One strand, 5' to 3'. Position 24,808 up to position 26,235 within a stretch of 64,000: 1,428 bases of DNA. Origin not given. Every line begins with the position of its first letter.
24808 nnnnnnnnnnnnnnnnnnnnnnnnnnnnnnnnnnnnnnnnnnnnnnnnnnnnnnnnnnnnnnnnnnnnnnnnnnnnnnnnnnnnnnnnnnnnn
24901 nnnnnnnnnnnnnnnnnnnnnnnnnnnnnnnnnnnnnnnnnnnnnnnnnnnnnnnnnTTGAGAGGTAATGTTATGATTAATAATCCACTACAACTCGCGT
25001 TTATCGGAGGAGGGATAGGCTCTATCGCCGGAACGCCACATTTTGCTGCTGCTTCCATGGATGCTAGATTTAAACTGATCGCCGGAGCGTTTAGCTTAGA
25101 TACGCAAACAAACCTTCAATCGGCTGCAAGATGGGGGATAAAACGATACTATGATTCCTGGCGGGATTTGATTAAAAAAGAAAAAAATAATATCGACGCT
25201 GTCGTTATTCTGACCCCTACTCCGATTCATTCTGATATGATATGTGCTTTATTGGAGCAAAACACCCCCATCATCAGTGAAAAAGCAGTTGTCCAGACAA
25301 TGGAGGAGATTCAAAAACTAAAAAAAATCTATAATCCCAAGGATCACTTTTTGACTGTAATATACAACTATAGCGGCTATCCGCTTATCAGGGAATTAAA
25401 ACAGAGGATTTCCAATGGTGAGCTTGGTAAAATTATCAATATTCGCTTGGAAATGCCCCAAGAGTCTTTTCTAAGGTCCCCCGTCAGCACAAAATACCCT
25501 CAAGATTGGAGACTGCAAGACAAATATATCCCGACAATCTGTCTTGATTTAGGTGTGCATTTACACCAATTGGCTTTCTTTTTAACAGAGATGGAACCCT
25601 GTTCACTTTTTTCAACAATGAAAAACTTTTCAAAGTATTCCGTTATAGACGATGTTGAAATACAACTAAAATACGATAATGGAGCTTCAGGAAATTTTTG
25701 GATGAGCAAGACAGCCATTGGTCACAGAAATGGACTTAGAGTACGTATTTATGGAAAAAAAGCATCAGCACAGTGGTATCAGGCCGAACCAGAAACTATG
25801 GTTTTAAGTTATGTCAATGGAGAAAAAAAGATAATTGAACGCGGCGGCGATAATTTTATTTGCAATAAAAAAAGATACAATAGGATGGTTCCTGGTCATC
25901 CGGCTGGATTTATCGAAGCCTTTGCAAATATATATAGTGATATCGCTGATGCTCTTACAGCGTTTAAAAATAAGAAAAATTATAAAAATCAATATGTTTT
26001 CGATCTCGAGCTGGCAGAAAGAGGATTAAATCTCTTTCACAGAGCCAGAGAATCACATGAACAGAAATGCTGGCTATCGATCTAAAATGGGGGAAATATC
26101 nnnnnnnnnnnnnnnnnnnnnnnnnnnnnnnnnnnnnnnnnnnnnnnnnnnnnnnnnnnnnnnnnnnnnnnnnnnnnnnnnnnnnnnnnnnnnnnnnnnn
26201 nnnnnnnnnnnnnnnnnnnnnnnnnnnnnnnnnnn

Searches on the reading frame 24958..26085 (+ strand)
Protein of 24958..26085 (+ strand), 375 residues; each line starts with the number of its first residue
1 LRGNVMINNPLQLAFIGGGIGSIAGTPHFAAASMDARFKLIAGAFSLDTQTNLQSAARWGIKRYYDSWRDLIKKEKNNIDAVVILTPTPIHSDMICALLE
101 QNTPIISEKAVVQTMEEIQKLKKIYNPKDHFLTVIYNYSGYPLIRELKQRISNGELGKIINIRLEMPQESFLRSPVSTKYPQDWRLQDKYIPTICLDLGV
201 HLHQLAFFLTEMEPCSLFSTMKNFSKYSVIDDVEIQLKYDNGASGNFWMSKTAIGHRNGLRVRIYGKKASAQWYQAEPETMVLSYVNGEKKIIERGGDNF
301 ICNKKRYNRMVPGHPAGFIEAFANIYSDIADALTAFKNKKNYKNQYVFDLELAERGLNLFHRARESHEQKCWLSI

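Call 4: search_protein_families(library=pfam, proteins=[window:24958-26085:+])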
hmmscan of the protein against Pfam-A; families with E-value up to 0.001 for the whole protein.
window:24958-26085:+ (375 aa): 3 families
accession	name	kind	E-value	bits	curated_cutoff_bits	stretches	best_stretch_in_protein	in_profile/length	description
PF22725.1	GFO_IDH_MocA_C3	-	1.6e-20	73.7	27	1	144-271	1-123/124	GFO/IDH/MocA C-terminal domain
PF01408.29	GFO_IDH_MocA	-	4.9e-14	53.5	24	1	14-134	4-118/120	Oxidoreductase family, NAD-binding Rossmann fold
PF02894.22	GFO_IDH_MocA_C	-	1.4e-12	48.3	22.9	1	148-373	1-216/218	Oxidoreductase family, C-terminal alpha/beta domain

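Call 8: search_protein_families(library=ncbifam, proteins=[window:24958-26085:+])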
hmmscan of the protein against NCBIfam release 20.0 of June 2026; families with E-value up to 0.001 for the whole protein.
window:24958-26085:+ (375 aa): 7 families
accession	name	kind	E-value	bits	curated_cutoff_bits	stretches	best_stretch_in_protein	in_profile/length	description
NF052479.1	LevoglcsnDh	equivalog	1.1e-21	77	650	1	45-210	42-202/386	levoglucosan dehydrogenase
TIGR04380.1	myo_inos_iolG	equivalog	9.9e-18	64.1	355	1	28-288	19-267/330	inositol 2-dehydrogenase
NF040723.1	UDP-GlcNAcDh_Arch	equivalog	1.4e-14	54.4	450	1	46-245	32-211/302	UDP-N-acetylglucosamine 3-dehydrogenase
NF041392.1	XylDh_Gfo6_Halo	equivalog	9.7e-13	47.6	350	1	74-254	78-259/350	D-xylose 1-dehydrogenase Gfo6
NF008607.0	PRK11579.1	subfamily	3.7e-07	29.5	330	1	76-358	62-335/346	oxidoreductase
NF058561.1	BT_2158_fam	equivalog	2.6e-05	23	750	1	44-162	62-180/487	glycoside 3-dehydrogenase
NF058563.1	BT_2159_fam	equivalog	0.00032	19.8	650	1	75-164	59-148/350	disaccharide 3-dehydrogenase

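Call 52: search_protein_families(library=ncbifam, proteins=[window:24958-26085:+], max_evalue=0.00001)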
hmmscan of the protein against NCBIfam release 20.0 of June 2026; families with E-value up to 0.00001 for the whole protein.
window:24958-26085:+ (375 aa): 5 families
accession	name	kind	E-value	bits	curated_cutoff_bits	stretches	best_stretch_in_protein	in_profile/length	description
NF052479.1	LevoglcsnDh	equivalog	1.1e-21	77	650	1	45-210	42-202/386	levoglucosan dehydrogenase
TIGR04380.1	myo_inos_iolG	equivalog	9.9e-18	64.1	355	1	28-288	19-267/330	inositol 2-dehydrogenase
NF040723.1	UDP-GlcNAcDh_Arch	equivalog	1.4e-14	54.4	450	1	46-245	32-211/302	UDP-N-acetylglucosamine 3-dehydrogenase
NF041392.1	XylDh_Gfo6_Halo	equivalog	9.7e-13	47.6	350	1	74-254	78-259/350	D-xylose 1-dehydrogenase Gfo6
NF008607.0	PRK11579.1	subfamily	3.7e-07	29.5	330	1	76-358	62-335/346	oxidoreductase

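Call 61: search_solved_structures(query=window:24958-26085:+, max_evalue=1e-8)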
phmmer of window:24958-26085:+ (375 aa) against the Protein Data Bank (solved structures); distinct sequences matched with E-value up to 1e-8: 11.
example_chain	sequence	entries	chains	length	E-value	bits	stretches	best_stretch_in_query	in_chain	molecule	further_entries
3v5n_A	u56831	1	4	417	2.4e-50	174.7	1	11-373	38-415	Oxidoreductase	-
7d5m_A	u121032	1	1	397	9.4e-40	139.9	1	3-336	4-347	Oxidoreductase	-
7d5n_A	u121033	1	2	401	9.7e-40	139.8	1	3-336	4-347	Oxidoreductase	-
3dty_A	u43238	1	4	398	2.4e-38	135.2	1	2-335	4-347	Oxidoreductase, Gfo/Idh/MocA family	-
6a3f_A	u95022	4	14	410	6.7e-13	51.5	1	11-209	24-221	Putative dehydrogenase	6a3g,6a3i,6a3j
4fb5_A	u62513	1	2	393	2.4e-12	49.7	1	56-320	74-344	Probable oxidoreductase protein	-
4h3v_A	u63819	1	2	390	4.7e-11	45.5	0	50-224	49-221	Oxidoreductase domain protein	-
5ya8_A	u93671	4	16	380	1e-10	44.4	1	55-276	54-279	Scyllo-inositol dehydrogenase with L-glucose dehydrogenase activity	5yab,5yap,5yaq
6ktj_A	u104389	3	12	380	6.6e-10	41.7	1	55-276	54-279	Scyllo-inositol dehydrogenase with L-glucose dehydrogenase activity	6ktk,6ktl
3e18_A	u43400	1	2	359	9.5e-10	41.2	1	12-246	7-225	oxidoreductase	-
3cea_A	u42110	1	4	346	1e-09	41.1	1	5-234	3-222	Myo-inositol 2-dehydrogenase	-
